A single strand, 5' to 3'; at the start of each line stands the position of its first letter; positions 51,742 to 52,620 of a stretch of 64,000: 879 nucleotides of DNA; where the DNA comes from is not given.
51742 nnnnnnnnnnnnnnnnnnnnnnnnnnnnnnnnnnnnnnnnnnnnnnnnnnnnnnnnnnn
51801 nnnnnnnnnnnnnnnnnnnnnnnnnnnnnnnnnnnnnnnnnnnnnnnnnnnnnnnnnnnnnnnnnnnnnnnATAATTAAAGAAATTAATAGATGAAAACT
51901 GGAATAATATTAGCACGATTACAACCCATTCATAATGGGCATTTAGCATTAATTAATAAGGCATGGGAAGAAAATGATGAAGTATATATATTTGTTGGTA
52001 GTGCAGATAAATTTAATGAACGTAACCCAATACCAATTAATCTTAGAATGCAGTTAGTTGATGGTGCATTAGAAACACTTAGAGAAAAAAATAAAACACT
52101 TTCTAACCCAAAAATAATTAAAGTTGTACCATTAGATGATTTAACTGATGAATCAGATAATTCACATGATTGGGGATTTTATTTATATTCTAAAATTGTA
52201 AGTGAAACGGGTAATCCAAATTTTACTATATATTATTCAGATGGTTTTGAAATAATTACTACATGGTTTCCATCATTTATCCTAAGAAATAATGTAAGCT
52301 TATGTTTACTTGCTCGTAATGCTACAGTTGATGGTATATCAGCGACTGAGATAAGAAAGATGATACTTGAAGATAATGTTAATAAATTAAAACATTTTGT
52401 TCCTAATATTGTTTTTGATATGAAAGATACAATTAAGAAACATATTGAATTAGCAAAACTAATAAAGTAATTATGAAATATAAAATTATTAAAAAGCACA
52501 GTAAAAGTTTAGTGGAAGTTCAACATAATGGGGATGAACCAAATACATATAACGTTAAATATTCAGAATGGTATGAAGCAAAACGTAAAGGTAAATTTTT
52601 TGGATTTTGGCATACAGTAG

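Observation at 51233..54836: NAD+/ADP-ribose module: archaeal-type NMNAT and a macro domain protein among small unknowns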

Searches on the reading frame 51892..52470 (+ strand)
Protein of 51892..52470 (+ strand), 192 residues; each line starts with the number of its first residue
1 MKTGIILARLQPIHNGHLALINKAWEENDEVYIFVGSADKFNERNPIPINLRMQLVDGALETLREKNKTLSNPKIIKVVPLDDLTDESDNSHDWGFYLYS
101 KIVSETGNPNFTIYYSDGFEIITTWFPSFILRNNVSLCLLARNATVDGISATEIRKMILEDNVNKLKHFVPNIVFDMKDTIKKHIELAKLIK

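Call 3: search_protein_families(library=pfam, proteins=[window:51892-52470:+], max_evalue=1)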
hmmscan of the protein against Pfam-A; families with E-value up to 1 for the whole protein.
window:51892-52470:+ (192 aa): 6 families
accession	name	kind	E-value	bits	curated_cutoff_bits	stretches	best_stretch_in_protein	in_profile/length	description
PF08218.17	Citrate_ly_lig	-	1.1e-10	41.9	20.9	2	7-64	5-58/182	Citrate lyase ligase C-terminal domain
PF01467.32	CTP_transf_like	-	4.3e-07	30.6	21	1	11-64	7-62/133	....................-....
PF05636.17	HIGH_NTase1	-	1.6e-05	24.8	27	2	3-37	3-38/402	HIGH Nucleotidyl Transferase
PF16581.11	HIGH_NTase1_ass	-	0.0069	16.8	26.7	1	146-177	71-102/205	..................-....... C-terminal region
PF01747.23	ATP-sulfurylase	-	0.0075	16.1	24.3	1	11-70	29-86/212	ATP-sulfurylase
PF02569.21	Pantoate_ligase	-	0.19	11.3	20.7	1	13-35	32-56/268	Pantoate-beta-alanine ligase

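Call 4: search_protein_families(library=phrogs, proteins=[window:51892-52470:+], max_evalue=0.01)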
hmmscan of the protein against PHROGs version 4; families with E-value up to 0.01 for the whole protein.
window:51892-52470:+ (192 aa): 3 families
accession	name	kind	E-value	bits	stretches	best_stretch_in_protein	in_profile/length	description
phrog_395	-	other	1.2e-13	52.6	1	3-179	13-186/373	cytidyltransferase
phrog_3462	-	moron, auxiliary metabolic gene and host takeover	5.4e-11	43.3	1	1-159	2-151/346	nicotinamide-nucleotide adenylyltransferase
phrog_3041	-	other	2.6e-10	40.3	1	5-74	54-127/678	cytidyltransferase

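Call 5: search_protein_families(library=ncbifam, proteins=[window:51892-52470:+], max_evalue=0.1)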
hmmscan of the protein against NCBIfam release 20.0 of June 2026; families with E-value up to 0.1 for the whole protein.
window:51892-52470:+ (192 aa): 24 families
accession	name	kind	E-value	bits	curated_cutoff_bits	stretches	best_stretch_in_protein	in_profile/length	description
NF002243.0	PRK01153.1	subfamily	2e-14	53.5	127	1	4-183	3-159/175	nicotinamide-nucleotide adenylyltransferase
TIGR01527.1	arch_NMN_Atrans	equivalog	1.4e-12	47.4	181.2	1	4-184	2-159/167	nicotinamide-nucleotide adenylyltransferase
NF003787.0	PRK05379.1-4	equivalog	3.9e-10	39.2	449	1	5-190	13-185/346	bifunctional nicotinamide-nucleotide adenylyltransferase/Nudix hydroxylase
NF003786.0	PRK05379.1-2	equivalog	4.2e-09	36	397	1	6-84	19-90/354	bifunctional nicotinamide-nucleotide adenylyltransferase/Nudix hydroxylase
TIGR01526.1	nadR_NMN_Atrans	equivalog_domain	7.4e-08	32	341.15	1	1-57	1-58/325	nicotinamide-nucleotide adenylyltransferase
NF003791.0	PRK05379.2-3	equivalog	8.9e-08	31.7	409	1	3-63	7-68/340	bifunctional nicotinamide-nucleotide adenylyltransferase/Nudix hydroxylase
TIGR00125.1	cyt_tran_rel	domain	1e-07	32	27.7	1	8-43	6-41/65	adenylyltransferase/cytidyltransferase family protein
NF003788.0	PRK05379.1-5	equivalog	2.5e-07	30.3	354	1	5-62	9-67/351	bifunctional nicotinamide-nucleotide adenylyltransferase/Nudix hydroxylase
NF005988.0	PRK08099.1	equivalog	1.5e-06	27.6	201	1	2-109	65-171/411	multifunctional transcriptional regulator/nicotinamide-nucleotide adenylyltransferase/ribosylnicotinamide kinase NadR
NF003790.0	PRK05379.2-2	equivalog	4.7e-06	25.9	403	1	145-190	149-194/354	bifunctional nicotinamide mononucleotide adenylyltransferase/ADP-ribose pyrophosphatase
NF010191.0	PRK13670.1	equivalog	9.8e-06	25.1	360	1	150-187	202-240/392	nucleotidyltransferase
TIGR01510.1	coaD_prev_kdtB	equivalog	3.9e-05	23.7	103.3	1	11-39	9-37/155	pantetheine-phosphate adenylyltransferase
TIGR00482.1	TIGR00482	equivalog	5.6e-05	23.3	112.45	1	11-62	7-61/194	nicotinate (nicotinamide) nucleotide adenylyltransferase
NF003785.0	PRK05379.1-1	equivalog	0.00016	21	418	1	5-61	6-63/347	bifunctional nicotinamide-nucleotide adenylyltransferase/Nudix hydroxylase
TIGR00124.1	cit_ly_ligase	equivalog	0.00019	20.6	262.1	1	3-39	141-177/335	[citrate (pro-3S)-lyase] ligase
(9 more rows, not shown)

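Call 6: search_solved_structures(query=window:51892-52470:+, max_evalue=1, show_alignments=3)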
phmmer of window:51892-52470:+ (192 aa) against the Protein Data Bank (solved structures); distinct sequences matched with E-value up to 1: 27.
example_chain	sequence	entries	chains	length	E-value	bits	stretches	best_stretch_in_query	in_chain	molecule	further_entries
1f9a_A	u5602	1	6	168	2.2e-09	40.4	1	4-126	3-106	HYPOTHETICAL PROTEIN MJ0541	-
1m8j_A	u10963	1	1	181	5.6e-07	32.6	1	3-155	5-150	Nicotinamide-nucleotide Adenylyltransferase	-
1ej2_A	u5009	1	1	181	7.3e-07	32.2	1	3-61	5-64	NICOTINAMIDE MONONUCLEOTIDE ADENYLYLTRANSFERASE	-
4yp5_A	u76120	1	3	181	7.5e-07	32.2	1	3-61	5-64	Nicotinamide-nucleotide adenylyltransferase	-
1m8g_A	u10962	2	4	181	2e-06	30.8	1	3-61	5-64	Nicotinamide-nucleotide Adenylyltransferase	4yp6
4yp7_A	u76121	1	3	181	2.7e-06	30.4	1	3-60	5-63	Nicotinamide-nucleotide adenylyltransferase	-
1m8f_A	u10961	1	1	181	5.1e-06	29.5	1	3-61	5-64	nicotinamide-nucleotide adenylyltransferase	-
1hyb_A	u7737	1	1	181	1.9e-05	27.6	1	3-61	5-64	NICOTINAMIDE MONONUCLEOTIDE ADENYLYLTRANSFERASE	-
1m8k_A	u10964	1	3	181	1.9e-05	27.6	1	3-61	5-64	Nicotinamide-nucleotide Adenylyltransferase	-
2qjo_A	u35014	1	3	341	0.0005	23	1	3-61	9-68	Bifunctional NMN adenylyltransferase/Nudix hydrolase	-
6x7j_A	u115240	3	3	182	0.0065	19.3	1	85-142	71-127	Antifreeze protein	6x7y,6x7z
6x7x_A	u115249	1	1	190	0.0066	19.3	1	85-141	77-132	Antifreeze protein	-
6x8d_A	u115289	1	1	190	0.0067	19.3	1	85-142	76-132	Antifreeze protein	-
6x8y_A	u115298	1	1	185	0.0067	19.3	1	85-142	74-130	Antifreeze protein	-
6x9m_A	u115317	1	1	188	0.0067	19.3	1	85-142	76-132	Antifreeze protein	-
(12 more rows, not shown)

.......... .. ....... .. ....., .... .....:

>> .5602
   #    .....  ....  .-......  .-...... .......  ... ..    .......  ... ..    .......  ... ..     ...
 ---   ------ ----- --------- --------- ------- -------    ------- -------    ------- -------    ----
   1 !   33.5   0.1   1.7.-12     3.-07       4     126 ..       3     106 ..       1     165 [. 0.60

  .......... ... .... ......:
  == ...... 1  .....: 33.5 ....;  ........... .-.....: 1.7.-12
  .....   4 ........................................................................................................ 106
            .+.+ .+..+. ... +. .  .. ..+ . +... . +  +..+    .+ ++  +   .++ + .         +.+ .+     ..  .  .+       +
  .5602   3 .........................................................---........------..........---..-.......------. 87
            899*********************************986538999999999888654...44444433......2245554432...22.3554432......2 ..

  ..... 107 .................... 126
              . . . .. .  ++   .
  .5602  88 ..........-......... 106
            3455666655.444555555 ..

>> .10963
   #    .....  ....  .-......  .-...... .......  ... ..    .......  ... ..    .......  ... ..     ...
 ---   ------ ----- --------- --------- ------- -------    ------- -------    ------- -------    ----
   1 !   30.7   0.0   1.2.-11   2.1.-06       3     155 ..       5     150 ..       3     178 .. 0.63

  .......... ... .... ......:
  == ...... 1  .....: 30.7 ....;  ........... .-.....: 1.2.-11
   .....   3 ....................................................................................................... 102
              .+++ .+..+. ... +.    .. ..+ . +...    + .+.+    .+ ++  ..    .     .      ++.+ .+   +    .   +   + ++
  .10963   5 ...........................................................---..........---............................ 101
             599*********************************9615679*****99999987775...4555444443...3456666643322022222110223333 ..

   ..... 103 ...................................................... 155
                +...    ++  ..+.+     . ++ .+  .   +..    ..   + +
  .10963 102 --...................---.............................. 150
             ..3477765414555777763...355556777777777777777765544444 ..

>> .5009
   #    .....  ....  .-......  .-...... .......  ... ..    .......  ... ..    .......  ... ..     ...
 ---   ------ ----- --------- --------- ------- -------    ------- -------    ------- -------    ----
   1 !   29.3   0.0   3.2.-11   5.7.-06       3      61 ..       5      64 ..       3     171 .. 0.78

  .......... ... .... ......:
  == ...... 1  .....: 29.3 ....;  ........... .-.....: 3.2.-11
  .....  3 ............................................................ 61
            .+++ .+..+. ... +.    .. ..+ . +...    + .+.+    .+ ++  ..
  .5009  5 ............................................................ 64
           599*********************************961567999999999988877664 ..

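Call 21: find_related_loci(query=window:51892-52470:+, collection=viral_contigs, flank=6000)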
Query window:51892-52470:+ (192 aa) in viral_contigs; peptide patterns used: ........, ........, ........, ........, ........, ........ (x = any residue, [..] = any of these).
49 stretches matched a pattern; 38 encode a relative of the query (tblastn E <= 1e-3); 38 distinct loci.
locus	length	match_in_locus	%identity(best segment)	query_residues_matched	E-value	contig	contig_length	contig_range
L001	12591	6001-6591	75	1-192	2e-92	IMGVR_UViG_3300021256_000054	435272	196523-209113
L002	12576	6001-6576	73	1-192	5e-92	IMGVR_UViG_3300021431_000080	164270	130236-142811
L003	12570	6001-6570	67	1-192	2e-85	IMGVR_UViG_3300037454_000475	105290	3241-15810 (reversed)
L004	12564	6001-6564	66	2-192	5e-84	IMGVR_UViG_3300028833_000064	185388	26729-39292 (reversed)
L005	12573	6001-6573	64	1-192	3e-81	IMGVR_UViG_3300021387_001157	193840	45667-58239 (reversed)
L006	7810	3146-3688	58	1-189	3e-68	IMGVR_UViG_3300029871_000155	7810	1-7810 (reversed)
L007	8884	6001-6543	58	1-189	3e-68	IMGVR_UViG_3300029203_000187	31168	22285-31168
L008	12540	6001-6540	59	1-185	5e-68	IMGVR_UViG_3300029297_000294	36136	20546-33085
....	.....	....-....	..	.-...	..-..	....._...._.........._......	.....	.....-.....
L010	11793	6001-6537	59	2-185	2e-67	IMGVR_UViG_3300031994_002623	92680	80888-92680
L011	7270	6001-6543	58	1-189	8e-68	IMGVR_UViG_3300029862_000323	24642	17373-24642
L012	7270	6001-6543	58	1-189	8e-68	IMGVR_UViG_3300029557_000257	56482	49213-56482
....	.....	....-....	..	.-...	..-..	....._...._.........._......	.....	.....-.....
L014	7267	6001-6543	58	1-189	1e-67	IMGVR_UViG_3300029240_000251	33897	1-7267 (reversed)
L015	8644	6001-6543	58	1-189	1e-67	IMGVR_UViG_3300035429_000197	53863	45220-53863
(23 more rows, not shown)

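Call 39: find_homologous_proteins(query=window:51892-52470:+, max_evalue=0.001)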
Query window:51892-52470:+ (192 aa): 900 proteins with E <= 0.001 among 1004 candidates; the best 120 are listed.
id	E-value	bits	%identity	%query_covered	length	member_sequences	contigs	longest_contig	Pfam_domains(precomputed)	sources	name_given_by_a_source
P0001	1.3e-123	428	100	100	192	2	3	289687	PF08218.18,PF01467.33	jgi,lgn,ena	-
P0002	5.3e-87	308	76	100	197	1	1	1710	PF08218.18,PF01467.33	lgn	-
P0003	5.5e-87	308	75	100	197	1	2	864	PF08218.18,PF01467.33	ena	-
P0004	5.9e-87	308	76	100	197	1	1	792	PF08218.18,PF01467.33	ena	-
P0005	7.8e-87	308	76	100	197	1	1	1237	PF08218.18,PF01467.33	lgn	-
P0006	1.2e-86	307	75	100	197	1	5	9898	PF08218.18,PF01467.33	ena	-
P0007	1.3e-86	307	76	100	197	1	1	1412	PF08218.18,PF01467.33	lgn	-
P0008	1.3e-86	307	75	100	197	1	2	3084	PF08218.18,PF01467.33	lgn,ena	-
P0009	1.4e-86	307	76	100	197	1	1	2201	PF08218.18,PF01467.33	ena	-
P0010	1.6e-86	307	76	100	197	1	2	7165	PF08218.18,PF01467.33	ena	-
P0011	1.6e-86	307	76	100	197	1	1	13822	PF08218.18,PF01467.33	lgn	-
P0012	1.7e-86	307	75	100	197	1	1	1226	PF08218.18,PF01467.33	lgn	-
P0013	1.8e-86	307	75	100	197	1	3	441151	PF08218.18,PF01467.33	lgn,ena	-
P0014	2.1e-86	306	75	100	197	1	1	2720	PF08218.18,PF01467.33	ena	-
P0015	2.8e-86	306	75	100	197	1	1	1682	PF08218.18,PF01467.33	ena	-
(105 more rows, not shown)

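Call 52: find_encoding_contigs(protein=P0013, flank=10000, max_places=3)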
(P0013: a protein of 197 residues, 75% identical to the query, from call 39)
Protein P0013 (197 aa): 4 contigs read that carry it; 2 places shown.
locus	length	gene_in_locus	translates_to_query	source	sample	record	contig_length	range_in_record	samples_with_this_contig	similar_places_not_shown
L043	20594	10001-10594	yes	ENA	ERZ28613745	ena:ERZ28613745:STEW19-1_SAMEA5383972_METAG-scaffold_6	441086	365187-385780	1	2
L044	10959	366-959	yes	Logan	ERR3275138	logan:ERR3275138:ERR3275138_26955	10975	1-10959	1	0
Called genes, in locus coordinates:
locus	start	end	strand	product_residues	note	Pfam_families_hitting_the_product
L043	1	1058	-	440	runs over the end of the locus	PF07728:AAA_5 (faint)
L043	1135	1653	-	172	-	-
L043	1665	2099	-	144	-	-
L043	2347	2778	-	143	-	PF15891:Nuc_deoxyri_tr2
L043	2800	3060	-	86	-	-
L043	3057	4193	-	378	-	PF02511:Thy1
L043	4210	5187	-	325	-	-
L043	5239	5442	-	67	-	-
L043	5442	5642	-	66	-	-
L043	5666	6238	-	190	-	-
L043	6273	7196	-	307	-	-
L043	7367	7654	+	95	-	-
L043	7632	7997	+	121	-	PF07463:NUMOD4 (weak)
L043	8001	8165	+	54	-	-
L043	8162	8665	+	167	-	-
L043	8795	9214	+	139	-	-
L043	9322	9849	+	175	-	PF13521:AAA_28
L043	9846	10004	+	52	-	-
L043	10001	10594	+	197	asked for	PF08218:Citrate_ly_lig (faint), PF01467:CTP_transf_like (weak)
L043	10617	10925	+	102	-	-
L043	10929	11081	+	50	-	-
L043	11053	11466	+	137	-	-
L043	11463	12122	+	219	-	PF09414:RNA_ligase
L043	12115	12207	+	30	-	-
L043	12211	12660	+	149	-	-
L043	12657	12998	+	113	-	-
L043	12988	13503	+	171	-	-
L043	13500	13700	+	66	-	-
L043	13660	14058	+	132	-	-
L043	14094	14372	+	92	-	-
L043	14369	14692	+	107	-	-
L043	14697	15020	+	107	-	-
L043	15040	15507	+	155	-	-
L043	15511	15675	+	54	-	-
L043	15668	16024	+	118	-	-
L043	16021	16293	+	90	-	-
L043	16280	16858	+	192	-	-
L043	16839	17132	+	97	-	-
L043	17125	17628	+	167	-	-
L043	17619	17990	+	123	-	-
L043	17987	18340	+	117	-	-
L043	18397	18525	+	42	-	-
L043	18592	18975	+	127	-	-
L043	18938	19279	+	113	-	-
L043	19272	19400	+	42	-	-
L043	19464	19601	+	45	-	-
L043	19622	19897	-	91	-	-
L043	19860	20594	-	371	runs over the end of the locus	PF12322:T4_baseplate (weak)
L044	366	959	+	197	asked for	PF08218:Citrate_ly_lig (faint), PF01467:CTP_transf_like (weak)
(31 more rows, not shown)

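Call 54: search_protein_representatives(protein=window:51892-52470:+)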
Query: 192 residues. Proteins with E-value up to 0.001 (for the whole library): 706; up to 1e-10: 147; up to 1e-30: 17. The best 150 are listed.
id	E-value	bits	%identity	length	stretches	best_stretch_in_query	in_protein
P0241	6.2e-57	208.5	58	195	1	2-187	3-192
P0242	1.3e-49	184.7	48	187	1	1-192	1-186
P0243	6.4e-49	182.4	51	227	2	71-189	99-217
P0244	1.6e-48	181.1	65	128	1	1-133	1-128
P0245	1.2e-44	168.5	64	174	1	1-134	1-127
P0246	7.4e-40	152.9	64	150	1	2-128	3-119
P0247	3.3e-38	147.5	46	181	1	3-186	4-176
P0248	4.6e-38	147.0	64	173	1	76-190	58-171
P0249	1.2e-37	145.7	66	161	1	78-189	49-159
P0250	3.8e-37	144.0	44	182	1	2-185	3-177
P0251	7.9e-35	136.5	59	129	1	74-187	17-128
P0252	3.9e-33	131.0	59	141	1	7-117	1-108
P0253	4.0e-33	130.9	47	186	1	2-173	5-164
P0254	4.2e-33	130.9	48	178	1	4-183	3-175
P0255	1.6e-32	129.0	47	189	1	3-182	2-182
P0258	1.9e-30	122.2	43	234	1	3-187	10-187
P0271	2.7e-26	108.7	39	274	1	3-165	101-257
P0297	5.8e-22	94.5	39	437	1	2-175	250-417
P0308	2.3e-19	86.1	39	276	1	3-162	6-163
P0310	3.5e-19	85.5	32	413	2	3-118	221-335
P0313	3.6e-18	82.2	40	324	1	2-144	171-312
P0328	8.6e-16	74.4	30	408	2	2-168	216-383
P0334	2.4e-15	73.0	36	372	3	3-59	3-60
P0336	4.4e-15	72.1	34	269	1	1-171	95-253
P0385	9.8e-11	57.9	36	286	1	2-161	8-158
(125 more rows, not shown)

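Call 55: search_protein_families(library=pfam, proteins=[P0297, P0310, P0328, P0313, P0334, P0271, P0336, P0308, P0385, P0258], max_evalue=0.001)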
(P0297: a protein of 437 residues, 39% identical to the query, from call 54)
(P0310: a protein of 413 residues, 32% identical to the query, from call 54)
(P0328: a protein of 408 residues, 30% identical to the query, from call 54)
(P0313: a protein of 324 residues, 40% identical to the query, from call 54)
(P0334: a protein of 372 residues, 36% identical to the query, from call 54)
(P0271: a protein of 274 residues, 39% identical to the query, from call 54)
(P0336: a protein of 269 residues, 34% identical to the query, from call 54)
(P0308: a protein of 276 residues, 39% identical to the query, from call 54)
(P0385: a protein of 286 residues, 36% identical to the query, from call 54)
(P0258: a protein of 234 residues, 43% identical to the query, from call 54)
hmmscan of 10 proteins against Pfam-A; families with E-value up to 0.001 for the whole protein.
P0297 (437 aa): 4 families
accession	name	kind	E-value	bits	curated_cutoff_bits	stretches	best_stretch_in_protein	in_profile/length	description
PF00293.34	NUDIX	-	2.8e-14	53.7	21.1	1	28-149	4-124/134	NUDIX domain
PF01467.32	CTP_transf_like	-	4.2e-10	40.4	21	1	258-322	6-72/133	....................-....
PF21906.2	NrtR_WHD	-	3.9e-09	37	27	1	174-231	2-60/61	NrtR DNA-binding winged helix domain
PF08218.17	Citrate_ly_lig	-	5.7e-09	36.3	20.9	1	253-307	3-52/182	Citrate lyase ligase C-terminal domain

P0310 (413 aa): 2 families
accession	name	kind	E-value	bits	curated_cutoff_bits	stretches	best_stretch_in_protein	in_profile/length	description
PF01467.32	CTP_transf_like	-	5.6e-10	40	21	1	224-281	2-60/133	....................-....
PF01747.23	ATP-sulfurylase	-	0.00042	20.2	24.3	0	224-282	25-83/212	ATP-sulfurylase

P0328 (408 aa): 3 families
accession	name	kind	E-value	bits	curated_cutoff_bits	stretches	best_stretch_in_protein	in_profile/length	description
PF01467.32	CTP_transf_like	-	3.5e-16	60.1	21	2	222-324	4-94/133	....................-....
PF01747.23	ATP-sulfurylase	-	0.00024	21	24.3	0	27-76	29-78/212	ATP-sulfurylase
PF08218.17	Citrate_ly_lig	-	0.00054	20.1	20.9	0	27-81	9-64/182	Citrate lyase ligase C-terminal domain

P0313 (324 aa): 1 family
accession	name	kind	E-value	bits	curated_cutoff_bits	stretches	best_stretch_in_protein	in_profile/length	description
PF01467.32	CTP_transf_like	-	1.3e-08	35.6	21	1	178-233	5-61/133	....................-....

P0334 (372 aa): 2 families
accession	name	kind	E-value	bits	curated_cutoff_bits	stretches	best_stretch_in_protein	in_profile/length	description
PF01467.32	CTP_transf_like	-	3.1e-20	73.2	21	2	170-237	1-68/133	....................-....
PF08218.17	Citrate_ly_lig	-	3e-05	24.2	20.9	0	9-67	7-60/182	Citrate lyase ligase C-terminal domain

P0271 (274 aa): 1 family
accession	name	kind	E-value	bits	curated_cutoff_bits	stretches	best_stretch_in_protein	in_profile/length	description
PF01467.32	CTP_transf_like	-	5.1e-07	30.4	21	1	107-200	5-95/133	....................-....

P0336 (269 aa): 2 families
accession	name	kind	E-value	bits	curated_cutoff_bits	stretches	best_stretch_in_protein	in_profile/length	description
PF01467.32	CTP_transf_like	-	4.5e-10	40.3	21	1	99-214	1-100/133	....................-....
PF08218.17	Citrate_ly_lig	-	7.8e-05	22.9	20.9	0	224-253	146-175/182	Citrate lyase ligase C-terminal domain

P0308 (276 aa): 0 families

P0385 (286 aa): 1 family
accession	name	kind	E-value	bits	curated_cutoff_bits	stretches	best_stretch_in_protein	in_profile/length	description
PF01467.32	CTP_transf_like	-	2.1e-10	41.4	21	1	12-120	2-93/133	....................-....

P0258 (234 aa): 3 families
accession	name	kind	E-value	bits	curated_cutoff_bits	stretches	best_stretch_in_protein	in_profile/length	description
PF01467.32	CTP_transf_like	-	9.6e-10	39.2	21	1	13-156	2-132/133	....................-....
PF08218.17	Citrate_ly_lig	-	2.1e-05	24.7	20.9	0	129-172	131-176/182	Citrate lyase ligase C-terminal domain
PF05636.17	HIGH_NTase1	-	0.00058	19.7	27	0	148-193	203-250/402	HIGH Nucleotidyl Transferase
